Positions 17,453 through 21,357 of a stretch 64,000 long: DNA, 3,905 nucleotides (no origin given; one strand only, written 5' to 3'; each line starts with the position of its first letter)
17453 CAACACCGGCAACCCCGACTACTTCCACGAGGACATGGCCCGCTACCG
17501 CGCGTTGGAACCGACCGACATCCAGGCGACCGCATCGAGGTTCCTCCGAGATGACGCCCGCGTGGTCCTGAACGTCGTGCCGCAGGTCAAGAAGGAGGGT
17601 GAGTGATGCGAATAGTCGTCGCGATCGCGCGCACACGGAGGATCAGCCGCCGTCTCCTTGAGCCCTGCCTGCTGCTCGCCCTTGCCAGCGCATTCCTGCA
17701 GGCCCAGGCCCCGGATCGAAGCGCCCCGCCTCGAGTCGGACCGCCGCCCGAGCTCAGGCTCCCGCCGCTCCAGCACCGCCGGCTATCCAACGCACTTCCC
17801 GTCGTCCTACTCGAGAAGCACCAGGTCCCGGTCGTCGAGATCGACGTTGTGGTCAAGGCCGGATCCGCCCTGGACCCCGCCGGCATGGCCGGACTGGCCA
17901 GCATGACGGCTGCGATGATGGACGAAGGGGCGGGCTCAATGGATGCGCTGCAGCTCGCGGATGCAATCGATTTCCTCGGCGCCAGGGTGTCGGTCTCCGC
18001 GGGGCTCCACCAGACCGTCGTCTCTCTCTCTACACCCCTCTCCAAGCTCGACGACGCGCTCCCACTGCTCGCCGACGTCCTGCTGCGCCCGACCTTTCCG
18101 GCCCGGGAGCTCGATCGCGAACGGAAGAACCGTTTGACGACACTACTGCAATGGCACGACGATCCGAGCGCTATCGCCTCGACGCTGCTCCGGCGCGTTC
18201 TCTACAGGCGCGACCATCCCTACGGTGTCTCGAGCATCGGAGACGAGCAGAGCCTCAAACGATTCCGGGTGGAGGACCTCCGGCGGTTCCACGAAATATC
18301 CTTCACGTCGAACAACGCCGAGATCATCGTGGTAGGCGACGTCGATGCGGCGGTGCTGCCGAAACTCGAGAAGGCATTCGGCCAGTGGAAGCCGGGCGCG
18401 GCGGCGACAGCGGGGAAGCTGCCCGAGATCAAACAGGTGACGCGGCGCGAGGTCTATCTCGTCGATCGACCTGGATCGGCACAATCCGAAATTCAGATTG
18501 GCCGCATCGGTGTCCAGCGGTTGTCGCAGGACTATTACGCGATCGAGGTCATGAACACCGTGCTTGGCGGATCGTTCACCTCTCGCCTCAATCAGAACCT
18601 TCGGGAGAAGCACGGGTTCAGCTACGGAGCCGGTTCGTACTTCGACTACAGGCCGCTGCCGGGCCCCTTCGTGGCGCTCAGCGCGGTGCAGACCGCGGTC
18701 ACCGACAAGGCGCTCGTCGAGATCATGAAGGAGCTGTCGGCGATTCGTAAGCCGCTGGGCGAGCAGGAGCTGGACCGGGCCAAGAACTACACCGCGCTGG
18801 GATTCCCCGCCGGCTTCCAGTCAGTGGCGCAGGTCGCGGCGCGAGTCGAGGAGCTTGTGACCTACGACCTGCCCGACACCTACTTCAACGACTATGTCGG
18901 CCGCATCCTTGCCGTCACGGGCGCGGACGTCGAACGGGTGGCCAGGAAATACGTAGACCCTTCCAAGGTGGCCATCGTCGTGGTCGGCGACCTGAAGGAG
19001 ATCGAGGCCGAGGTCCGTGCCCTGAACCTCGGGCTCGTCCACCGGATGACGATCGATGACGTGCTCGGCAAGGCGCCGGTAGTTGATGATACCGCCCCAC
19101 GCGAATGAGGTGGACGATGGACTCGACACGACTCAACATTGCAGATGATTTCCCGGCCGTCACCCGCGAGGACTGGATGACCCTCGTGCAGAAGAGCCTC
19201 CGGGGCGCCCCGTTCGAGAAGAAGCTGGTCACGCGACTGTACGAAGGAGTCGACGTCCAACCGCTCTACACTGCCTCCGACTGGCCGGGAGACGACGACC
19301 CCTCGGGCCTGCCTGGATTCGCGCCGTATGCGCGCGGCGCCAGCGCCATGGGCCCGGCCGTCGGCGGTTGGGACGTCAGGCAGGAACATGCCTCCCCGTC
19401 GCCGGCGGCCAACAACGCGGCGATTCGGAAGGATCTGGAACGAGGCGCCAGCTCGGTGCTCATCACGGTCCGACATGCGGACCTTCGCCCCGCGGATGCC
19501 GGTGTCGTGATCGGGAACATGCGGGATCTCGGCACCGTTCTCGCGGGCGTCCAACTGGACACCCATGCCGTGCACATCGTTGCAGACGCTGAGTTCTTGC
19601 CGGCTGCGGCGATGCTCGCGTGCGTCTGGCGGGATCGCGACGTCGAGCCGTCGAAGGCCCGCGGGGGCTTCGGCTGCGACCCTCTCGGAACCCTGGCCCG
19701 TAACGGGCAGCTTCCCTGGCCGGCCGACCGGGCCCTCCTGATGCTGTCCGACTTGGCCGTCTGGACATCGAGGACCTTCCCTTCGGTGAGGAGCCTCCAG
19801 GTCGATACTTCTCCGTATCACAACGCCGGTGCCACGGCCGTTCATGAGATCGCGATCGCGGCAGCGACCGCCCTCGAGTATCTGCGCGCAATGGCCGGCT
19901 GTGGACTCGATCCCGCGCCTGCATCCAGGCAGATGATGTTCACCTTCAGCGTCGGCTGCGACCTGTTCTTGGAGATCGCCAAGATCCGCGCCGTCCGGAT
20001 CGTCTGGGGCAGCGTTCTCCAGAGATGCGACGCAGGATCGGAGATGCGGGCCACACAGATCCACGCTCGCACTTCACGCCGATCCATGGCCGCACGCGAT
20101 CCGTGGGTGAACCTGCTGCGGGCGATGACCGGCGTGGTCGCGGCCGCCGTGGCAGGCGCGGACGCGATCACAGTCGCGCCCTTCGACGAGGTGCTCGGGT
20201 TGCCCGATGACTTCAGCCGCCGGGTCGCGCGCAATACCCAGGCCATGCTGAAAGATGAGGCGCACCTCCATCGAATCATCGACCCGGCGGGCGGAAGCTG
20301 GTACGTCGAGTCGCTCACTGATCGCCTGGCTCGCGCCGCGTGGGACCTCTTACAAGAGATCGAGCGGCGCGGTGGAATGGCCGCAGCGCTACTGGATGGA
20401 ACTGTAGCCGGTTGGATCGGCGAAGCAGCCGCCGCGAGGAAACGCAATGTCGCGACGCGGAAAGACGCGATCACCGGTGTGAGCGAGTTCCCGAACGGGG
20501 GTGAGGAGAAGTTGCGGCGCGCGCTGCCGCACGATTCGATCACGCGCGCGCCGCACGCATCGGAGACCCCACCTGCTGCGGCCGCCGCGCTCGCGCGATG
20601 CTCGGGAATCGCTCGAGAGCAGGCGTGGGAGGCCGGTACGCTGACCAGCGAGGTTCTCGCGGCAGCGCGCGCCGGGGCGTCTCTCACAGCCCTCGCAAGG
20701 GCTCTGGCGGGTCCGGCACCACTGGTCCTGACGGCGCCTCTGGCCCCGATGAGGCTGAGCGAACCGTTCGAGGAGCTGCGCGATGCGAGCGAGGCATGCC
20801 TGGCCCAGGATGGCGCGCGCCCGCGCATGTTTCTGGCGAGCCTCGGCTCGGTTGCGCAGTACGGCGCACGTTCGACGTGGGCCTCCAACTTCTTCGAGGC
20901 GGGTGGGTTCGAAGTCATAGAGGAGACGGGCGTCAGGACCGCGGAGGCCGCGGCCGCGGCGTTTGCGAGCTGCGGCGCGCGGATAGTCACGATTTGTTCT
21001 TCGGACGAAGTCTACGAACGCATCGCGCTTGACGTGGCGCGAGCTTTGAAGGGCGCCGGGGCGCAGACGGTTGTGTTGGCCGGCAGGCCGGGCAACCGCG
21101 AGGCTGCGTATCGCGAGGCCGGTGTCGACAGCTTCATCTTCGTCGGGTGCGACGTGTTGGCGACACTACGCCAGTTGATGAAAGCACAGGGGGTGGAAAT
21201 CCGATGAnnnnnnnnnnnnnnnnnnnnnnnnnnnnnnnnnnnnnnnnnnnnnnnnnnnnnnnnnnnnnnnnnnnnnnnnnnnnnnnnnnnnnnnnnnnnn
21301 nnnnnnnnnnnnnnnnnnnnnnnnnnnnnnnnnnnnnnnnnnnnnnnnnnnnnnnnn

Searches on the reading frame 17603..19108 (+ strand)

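Call 75: search_protein_families(library=pfam, proteins=[window:17603-19108:+], max_evalue=0.00001)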
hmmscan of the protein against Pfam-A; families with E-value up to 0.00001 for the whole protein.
window:17603-19108:+ (501 aa): 2 families
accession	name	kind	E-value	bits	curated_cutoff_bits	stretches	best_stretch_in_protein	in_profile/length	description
PF05193.26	Peptidase_M16_C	-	1e-34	120.4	23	1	222-395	3-179/181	Peptidase M16 inactive domain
PF00675.25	Peptidase_M16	-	1.1e-12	48.5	22.3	1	67-202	2-137/149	Insulinase (Peptidase family M16)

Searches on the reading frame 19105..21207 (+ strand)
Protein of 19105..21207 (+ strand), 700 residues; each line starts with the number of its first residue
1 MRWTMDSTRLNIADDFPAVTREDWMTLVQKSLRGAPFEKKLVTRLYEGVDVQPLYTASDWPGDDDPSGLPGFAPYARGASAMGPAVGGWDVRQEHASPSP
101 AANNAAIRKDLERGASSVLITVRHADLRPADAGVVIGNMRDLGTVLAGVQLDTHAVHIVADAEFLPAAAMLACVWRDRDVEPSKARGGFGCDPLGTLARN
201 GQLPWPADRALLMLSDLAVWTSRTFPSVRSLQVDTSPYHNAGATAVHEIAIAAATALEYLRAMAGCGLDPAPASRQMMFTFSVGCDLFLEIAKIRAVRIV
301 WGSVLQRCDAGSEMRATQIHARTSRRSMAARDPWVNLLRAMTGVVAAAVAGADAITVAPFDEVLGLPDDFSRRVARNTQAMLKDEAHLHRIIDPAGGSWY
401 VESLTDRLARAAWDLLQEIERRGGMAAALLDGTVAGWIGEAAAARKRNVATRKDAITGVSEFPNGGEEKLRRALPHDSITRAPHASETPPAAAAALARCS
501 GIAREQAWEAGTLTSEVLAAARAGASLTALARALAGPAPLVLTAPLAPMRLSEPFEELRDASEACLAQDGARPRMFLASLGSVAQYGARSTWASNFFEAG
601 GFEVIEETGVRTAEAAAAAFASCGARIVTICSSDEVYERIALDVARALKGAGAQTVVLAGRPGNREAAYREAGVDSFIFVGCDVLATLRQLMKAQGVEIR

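Call 75: search_protein_families(library=pfam, proteins=[window:19105-21207:+], max_evalue=0.00001)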
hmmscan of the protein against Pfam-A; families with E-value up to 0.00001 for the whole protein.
window:19105-21207:+ (700 aa): 1 family
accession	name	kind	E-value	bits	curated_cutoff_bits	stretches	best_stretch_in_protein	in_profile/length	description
PF01642.28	MM_CoA_mutase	-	1.9e-127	426.4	22.1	1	46-605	3-504/512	Methylmalonyl-CoA mutase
